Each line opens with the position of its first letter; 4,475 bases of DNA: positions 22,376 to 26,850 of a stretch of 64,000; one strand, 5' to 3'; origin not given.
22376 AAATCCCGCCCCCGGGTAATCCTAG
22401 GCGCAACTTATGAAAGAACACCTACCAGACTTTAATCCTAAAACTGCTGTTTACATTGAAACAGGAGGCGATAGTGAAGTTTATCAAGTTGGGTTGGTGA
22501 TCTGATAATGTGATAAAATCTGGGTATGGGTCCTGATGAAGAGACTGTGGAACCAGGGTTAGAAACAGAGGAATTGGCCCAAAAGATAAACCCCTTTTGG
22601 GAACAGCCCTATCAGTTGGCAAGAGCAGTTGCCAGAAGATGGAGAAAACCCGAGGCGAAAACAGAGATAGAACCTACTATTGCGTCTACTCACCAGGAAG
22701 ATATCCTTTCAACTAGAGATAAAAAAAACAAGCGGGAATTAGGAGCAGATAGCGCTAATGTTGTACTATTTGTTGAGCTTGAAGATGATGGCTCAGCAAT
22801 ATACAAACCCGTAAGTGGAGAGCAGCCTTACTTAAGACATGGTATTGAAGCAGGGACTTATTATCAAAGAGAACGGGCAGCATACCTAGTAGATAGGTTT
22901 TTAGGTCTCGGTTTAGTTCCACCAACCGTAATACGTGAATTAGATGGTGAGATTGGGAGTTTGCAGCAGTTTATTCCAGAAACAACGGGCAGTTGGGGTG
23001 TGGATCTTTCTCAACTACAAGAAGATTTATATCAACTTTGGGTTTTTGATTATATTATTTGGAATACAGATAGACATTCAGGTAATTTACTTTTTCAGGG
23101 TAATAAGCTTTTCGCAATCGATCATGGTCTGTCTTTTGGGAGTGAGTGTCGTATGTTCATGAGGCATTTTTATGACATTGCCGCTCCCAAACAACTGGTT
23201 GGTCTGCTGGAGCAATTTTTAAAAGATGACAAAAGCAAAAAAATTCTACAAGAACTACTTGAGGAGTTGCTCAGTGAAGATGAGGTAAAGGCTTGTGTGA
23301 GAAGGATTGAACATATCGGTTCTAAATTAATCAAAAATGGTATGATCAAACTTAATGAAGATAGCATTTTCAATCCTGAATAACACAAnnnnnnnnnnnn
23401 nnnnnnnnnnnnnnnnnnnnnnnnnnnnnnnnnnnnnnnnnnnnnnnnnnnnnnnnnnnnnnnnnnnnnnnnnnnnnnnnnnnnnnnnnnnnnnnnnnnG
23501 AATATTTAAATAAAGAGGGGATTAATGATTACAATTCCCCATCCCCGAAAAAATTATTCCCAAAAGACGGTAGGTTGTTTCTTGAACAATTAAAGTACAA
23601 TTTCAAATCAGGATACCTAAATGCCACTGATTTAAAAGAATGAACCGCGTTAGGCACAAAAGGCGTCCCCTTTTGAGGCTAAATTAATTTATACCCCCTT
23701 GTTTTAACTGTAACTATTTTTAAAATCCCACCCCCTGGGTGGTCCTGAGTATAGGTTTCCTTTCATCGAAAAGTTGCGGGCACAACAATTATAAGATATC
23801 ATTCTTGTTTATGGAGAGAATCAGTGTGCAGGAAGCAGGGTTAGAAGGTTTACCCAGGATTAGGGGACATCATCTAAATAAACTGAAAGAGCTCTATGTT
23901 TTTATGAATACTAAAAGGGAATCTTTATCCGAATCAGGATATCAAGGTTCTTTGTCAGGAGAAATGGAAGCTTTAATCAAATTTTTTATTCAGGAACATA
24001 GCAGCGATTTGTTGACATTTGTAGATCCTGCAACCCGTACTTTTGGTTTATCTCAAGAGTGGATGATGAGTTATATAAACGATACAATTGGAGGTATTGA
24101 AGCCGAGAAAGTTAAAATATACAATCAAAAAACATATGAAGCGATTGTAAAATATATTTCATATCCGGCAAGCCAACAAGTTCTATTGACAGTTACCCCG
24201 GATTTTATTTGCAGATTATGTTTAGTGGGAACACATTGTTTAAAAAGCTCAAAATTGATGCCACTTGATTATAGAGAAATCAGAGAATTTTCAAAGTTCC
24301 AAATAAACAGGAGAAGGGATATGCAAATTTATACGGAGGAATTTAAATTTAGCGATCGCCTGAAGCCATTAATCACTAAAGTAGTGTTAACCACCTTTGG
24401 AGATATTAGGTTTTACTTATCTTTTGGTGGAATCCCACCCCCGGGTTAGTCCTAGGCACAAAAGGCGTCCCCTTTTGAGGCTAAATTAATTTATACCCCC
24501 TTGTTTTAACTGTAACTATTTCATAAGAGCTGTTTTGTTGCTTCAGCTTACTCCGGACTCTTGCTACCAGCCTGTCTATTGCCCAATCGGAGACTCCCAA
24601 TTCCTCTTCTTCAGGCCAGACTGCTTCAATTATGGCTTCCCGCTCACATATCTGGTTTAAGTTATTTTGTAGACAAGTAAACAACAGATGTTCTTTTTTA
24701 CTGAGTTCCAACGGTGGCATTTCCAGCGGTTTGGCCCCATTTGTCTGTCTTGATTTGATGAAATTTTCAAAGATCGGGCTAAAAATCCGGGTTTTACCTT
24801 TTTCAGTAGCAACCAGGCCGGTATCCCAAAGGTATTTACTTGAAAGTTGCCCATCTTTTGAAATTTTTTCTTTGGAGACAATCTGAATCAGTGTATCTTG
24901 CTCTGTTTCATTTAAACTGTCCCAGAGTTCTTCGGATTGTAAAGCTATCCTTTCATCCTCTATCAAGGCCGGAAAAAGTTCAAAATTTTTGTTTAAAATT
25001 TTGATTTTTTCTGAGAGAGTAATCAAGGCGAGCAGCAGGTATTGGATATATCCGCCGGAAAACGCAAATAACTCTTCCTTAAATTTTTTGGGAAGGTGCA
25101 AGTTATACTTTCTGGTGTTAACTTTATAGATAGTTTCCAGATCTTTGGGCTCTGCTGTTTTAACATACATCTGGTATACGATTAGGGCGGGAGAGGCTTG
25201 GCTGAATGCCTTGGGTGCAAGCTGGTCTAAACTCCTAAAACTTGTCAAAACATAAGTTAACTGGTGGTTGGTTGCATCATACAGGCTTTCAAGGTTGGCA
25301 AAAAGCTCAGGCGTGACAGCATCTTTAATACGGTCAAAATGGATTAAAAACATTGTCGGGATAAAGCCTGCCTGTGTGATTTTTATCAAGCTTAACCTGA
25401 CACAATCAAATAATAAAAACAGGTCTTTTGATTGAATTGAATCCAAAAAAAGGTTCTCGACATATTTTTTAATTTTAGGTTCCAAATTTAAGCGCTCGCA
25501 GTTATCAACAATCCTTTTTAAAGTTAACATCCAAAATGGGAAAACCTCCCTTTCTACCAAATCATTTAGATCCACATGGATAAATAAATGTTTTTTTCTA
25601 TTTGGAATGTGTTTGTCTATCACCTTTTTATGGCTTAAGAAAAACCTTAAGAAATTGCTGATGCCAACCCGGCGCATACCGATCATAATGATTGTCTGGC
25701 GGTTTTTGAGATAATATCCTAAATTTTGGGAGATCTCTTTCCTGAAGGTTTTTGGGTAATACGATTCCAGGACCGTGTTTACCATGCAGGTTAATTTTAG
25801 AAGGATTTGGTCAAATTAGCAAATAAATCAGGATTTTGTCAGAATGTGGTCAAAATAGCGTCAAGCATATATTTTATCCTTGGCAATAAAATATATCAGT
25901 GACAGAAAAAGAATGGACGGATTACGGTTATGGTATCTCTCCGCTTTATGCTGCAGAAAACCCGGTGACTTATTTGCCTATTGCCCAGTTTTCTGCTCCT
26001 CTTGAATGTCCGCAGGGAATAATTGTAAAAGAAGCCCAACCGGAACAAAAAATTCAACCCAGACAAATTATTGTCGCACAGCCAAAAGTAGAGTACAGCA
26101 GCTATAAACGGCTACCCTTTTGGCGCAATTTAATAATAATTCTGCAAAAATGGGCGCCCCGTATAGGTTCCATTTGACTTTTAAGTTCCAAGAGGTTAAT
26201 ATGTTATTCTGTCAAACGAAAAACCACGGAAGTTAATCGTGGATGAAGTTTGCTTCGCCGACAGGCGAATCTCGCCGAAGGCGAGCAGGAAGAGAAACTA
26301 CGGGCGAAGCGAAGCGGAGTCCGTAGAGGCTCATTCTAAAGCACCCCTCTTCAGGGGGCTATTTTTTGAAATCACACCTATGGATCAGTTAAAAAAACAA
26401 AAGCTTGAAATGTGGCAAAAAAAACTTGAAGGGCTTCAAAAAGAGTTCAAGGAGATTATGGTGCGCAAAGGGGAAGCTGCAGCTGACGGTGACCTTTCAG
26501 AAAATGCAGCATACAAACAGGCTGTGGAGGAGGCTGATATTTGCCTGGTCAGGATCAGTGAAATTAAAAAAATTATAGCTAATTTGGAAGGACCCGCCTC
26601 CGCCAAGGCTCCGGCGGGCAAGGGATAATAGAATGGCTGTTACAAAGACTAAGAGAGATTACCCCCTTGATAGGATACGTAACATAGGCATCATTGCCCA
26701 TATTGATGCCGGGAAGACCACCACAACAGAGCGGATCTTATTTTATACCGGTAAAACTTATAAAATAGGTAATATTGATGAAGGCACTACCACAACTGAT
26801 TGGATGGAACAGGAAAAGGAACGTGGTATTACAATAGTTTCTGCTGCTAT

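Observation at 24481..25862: wHTH regulator with an inactivated P-loop domain and upstream direct repeats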

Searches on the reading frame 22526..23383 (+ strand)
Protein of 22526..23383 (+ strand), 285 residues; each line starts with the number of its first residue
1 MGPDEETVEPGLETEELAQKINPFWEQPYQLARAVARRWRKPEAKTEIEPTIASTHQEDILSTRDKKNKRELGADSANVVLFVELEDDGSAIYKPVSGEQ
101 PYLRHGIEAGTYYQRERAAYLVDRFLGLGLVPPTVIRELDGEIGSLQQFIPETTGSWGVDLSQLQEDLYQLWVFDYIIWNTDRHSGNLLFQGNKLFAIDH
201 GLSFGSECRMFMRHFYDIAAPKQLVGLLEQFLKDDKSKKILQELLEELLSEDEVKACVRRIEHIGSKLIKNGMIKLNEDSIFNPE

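Call 61: search_protein_families(library=pfam, proteins=[window:22526-23383:+], max_evalue=0.01)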
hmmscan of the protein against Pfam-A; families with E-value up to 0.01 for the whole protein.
window:22526-23383:+ (285 aa): 3 families
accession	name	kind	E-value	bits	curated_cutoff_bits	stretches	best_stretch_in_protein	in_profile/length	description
PF00454.33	PI3_PI4_kinase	-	6.2e-11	43.1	27.1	1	104-212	50-180/241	Phosphatidylinositol 3- and 4-kinase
PF20613.4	HipA_2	-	2.9e-05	23.9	27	1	168-244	108-195/240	HipA-like kinase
PF06702.18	Fam20C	-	0.0011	19.1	26.8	1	166-257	90-185/218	Golgi casein kinase, C-terminal, Fam20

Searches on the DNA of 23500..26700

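Call 67: search_rna_families(source=window, start=23500, end=26700, threshold=evalue, max_evalue=1)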
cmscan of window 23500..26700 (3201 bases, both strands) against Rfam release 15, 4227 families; matches with E-value up to 1: 1.
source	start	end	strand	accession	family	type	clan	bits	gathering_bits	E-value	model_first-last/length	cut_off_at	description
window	25978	26067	-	RF00749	mir-208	Gene; miRNA;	-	19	56.4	0.81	1-77/77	no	mir-208 microRNA precursor family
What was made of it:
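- Tried and rejected: Rfam found no RNA family in 23500-26700 (call 67).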
